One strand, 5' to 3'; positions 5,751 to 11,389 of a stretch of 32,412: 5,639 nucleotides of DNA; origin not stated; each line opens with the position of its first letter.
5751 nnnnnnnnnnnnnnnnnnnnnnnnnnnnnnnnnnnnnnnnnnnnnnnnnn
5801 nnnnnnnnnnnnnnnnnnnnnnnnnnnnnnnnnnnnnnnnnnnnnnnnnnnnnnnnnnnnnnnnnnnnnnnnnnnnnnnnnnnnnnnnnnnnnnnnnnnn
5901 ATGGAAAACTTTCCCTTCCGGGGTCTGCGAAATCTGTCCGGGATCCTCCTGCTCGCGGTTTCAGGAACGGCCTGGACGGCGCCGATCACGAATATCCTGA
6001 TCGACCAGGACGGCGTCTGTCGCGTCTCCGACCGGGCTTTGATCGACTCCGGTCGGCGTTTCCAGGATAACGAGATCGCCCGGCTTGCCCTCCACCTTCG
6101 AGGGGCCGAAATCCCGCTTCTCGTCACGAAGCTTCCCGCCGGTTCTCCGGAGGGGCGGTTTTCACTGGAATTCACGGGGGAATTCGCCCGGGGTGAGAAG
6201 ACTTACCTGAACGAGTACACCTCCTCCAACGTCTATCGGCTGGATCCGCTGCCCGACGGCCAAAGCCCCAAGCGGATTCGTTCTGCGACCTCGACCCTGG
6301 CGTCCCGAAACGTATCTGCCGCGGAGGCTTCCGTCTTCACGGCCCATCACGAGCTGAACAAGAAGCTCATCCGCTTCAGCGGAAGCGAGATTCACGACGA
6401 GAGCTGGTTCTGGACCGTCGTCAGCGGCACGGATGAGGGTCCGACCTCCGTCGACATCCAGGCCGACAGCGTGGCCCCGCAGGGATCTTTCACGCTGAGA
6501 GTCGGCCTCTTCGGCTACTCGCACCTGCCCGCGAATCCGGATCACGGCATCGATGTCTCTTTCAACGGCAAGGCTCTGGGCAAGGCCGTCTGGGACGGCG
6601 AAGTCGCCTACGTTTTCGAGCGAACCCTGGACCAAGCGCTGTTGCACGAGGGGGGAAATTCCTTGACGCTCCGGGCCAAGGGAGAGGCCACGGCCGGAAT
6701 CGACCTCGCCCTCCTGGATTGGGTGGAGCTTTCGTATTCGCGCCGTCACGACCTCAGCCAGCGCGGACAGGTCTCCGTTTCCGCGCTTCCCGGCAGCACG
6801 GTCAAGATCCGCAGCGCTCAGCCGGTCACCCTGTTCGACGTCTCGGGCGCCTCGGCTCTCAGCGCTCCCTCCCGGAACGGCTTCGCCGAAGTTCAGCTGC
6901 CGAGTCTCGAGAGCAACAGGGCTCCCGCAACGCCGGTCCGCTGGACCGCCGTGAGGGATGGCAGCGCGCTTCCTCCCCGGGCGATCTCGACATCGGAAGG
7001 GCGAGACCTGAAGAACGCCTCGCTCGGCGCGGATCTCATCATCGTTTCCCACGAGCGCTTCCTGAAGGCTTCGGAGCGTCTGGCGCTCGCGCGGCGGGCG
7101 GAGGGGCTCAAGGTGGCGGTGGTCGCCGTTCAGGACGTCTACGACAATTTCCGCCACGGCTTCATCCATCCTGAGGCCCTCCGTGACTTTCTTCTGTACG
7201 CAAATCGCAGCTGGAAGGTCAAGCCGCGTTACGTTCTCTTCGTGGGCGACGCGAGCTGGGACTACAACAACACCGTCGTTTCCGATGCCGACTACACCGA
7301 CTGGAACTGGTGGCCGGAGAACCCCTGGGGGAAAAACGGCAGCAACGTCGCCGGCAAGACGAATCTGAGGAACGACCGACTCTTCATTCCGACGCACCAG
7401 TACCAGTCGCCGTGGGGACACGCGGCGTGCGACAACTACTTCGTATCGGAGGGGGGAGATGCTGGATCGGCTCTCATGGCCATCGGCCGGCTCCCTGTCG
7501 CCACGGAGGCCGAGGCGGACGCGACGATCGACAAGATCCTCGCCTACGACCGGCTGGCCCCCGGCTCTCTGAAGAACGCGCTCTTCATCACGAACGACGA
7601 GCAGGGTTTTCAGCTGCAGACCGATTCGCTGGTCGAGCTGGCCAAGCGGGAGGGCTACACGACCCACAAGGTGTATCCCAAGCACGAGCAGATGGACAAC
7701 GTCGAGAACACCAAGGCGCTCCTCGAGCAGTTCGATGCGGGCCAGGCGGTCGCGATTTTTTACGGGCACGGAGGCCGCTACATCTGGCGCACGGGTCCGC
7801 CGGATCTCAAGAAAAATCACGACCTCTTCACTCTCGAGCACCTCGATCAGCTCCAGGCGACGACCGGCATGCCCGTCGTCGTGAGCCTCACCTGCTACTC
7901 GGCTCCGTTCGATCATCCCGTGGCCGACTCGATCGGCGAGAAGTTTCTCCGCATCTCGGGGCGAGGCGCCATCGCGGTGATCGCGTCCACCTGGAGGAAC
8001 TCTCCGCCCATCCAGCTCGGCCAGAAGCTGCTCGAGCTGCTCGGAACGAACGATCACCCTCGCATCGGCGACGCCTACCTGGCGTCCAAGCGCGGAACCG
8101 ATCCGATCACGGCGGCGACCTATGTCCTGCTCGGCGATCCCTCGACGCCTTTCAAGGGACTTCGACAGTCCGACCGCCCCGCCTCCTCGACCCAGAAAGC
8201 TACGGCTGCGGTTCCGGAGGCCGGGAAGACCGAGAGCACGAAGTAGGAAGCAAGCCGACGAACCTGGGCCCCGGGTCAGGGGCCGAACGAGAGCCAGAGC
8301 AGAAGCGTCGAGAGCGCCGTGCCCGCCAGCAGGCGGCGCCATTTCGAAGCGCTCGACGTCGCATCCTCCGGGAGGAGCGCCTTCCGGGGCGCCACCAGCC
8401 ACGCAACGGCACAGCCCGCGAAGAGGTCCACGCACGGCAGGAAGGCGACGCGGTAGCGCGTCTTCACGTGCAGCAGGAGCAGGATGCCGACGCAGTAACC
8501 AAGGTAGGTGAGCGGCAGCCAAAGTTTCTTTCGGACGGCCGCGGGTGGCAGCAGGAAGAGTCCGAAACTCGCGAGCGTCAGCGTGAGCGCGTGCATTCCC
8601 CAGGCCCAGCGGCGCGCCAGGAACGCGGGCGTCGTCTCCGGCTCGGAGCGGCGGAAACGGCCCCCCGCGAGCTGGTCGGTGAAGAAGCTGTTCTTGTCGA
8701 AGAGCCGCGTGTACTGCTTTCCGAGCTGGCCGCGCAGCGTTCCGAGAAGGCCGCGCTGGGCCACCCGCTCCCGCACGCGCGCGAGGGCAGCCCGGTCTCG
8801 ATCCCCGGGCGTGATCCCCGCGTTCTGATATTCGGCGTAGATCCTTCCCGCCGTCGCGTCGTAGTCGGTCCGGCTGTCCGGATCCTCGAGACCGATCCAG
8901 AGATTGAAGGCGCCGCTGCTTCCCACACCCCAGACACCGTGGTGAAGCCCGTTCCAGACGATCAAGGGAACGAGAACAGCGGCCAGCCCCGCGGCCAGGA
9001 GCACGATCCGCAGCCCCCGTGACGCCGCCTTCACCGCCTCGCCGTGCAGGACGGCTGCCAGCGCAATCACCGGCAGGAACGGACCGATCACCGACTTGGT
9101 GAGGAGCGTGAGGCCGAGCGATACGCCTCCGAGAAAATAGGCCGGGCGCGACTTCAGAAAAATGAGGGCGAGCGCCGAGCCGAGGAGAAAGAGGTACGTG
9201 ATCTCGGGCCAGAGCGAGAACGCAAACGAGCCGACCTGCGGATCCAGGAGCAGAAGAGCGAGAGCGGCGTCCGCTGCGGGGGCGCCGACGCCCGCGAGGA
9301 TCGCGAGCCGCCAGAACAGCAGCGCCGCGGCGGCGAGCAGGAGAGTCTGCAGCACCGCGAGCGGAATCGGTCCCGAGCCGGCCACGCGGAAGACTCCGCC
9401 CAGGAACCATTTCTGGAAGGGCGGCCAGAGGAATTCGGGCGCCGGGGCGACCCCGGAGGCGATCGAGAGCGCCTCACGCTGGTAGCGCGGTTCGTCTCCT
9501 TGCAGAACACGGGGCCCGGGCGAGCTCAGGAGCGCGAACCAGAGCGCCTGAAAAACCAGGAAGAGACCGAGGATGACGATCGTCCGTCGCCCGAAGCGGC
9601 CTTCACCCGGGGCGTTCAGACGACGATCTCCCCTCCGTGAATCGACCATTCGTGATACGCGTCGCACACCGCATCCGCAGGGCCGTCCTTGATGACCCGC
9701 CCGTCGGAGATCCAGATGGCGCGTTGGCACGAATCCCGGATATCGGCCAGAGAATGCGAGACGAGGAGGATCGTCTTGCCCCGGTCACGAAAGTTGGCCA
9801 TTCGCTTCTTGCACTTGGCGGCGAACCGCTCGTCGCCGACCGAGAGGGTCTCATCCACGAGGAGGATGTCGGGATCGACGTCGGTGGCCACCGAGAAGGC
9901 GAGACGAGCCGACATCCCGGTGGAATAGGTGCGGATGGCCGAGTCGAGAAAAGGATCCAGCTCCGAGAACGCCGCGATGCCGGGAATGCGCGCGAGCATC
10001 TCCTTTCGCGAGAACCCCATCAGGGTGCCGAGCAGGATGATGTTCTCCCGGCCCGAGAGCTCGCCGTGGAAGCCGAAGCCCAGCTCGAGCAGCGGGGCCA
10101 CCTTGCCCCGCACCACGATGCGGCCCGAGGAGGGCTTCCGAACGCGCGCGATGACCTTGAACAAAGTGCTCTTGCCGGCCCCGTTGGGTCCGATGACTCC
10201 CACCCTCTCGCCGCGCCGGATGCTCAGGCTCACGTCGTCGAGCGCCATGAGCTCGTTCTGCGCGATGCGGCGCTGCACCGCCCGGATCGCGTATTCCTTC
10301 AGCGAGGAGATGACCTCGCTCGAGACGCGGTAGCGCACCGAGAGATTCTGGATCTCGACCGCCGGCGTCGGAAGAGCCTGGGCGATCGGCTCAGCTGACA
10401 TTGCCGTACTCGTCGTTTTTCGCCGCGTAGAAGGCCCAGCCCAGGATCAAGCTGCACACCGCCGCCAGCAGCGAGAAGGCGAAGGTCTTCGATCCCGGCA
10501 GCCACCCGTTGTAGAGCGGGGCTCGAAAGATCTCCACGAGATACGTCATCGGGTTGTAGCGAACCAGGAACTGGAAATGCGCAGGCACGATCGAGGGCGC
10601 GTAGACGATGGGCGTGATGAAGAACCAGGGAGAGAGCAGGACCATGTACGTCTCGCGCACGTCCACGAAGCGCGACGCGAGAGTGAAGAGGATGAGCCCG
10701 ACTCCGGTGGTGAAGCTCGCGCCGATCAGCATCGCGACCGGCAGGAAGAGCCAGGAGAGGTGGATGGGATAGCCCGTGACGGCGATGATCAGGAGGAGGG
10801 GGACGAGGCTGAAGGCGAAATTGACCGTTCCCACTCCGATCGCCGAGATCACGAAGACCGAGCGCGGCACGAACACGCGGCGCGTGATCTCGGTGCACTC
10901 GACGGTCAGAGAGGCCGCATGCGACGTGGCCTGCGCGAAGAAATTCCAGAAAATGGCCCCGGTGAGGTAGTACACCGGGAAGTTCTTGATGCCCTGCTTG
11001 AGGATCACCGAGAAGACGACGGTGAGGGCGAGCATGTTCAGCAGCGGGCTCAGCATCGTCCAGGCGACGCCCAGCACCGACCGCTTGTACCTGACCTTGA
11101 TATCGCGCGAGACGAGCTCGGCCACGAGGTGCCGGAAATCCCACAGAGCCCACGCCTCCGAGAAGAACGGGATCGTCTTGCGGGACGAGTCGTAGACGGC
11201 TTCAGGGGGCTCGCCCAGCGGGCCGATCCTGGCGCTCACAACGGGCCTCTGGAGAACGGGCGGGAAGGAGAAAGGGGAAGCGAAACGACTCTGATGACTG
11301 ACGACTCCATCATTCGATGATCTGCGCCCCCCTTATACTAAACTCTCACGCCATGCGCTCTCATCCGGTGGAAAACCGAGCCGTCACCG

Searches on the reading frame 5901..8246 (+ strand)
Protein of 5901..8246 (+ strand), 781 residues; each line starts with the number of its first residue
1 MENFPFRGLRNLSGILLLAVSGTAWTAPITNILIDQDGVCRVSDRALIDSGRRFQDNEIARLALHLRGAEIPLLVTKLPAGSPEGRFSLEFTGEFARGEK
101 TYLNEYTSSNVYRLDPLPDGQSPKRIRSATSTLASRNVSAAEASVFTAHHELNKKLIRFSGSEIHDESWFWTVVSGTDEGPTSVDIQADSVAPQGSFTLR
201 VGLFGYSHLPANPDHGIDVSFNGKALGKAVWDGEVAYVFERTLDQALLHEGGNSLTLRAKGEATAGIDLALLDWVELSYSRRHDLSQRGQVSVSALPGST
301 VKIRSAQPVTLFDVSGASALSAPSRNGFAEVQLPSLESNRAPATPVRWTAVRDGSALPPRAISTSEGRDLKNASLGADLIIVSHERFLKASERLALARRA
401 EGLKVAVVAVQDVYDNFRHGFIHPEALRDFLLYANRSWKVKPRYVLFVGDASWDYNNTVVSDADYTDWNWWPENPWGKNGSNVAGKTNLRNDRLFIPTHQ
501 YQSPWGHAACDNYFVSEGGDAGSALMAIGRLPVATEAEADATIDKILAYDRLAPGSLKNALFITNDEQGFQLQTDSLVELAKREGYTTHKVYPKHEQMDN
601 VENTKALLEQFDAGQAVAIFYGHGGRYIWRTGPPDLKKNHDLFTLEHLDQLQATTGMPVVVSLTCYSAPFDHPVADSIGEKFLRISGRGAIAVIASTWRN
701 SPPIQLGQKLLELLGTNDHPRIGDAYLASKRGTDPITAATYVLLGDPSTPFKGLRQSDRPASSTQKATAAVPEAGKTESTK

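Call 7: search_protein_families(library=pfam, proteins=[window:5901-8246:+], max_evalue=0.01)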
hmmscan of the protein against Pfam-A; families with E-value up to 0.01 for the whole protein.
window:5901-8246:+ (781 aa): 1 family
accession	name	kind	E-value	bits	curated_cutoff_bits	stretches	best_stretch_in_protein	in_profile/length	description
PF01364.23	Peptidase_C25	-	3.1e-64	218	23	1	380-749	2-372/374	Peptidase family C25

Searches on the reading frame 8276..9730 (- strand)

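Call 7: search_protein_families(library=pfam, proteins=[window:8276-9730:-], max_evalue=0.01)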
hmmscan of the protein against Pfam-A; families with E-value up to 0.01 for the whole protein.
window:8276-9730:- (484 aa): 1 family
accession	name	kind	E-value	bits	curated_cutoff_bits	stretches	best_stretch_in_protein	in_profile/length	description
PF13231.12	PMT_2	-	0.00011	22.9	26.1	1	103-259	3-160/160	Dolichyl-phosphate-mannose-protein mannosyltransferase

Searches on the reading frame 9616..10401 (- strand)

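Call 7: search_protein_families(library=pfam, proteins=[window:9616-10401:-], max_evalue=0.01)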
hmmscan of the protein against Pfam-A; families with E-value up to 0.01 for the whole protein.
window:9616-10401:- (261 aa): 5 families
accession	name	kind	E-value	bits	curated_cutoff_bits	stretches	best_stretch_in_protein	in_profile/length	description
PF00005.33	ABC_tran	-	3.6e-19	70.1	25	1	54-186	1-136/137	ABC transporter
PF13304.12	AAA_21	-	8.2e-05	23.2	27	1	68-88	3-23/304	AAA domain, putative AbiEii toxin, Type IV TA system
PF00006.31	ATP-synt_ab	-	0.0013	18.8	29.5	1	56-88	6-38/213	ATP synthase alpha/beta family, nucleotide-binding domain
PF13555.12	AAA_29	-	0.0035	17.5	27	1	56-84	14-42/61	P-loop containing region of AAA domain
PF13191.12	AAA_16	-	0.0058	17.6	32.6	0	53-176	11-104/167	AAA ATPase domain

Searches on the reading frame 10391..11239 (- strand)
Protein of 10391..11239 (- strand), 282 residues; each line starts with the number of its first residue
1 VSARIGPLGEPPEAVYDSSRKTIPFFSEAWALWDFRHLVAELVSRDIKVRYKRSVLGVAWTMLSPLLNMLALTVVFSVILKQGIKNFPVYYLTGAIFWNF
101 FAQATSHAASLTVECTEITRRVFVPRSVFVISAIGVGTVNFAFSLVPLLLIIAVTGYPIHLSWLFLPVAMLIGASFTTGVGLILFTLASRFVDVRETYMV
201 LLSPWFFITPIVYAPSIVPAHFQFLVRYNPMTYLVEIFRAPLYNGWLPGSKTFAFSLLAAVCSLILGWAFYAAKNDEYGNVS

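Call 7: search_protein_families(library=pfam, proteins=[window:10391-11239:-], max_evalue=0.01)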
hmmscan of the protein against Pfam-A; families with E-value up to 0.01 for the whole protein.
window:10391-11239:- (282 aa): 2 families
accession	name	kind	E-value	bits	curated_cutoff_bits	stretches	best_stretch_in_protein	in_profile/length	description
PF01061.29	ABC2_membrane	-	2.2e-17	63.7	26.9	1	41-242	5-210/211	ABC-2 type transporter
PF12349.14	Sterol-sensing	-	0.0028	18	22.3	1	46-115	69-137/153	Sterol-sensing domain of SREBP cleavage-activation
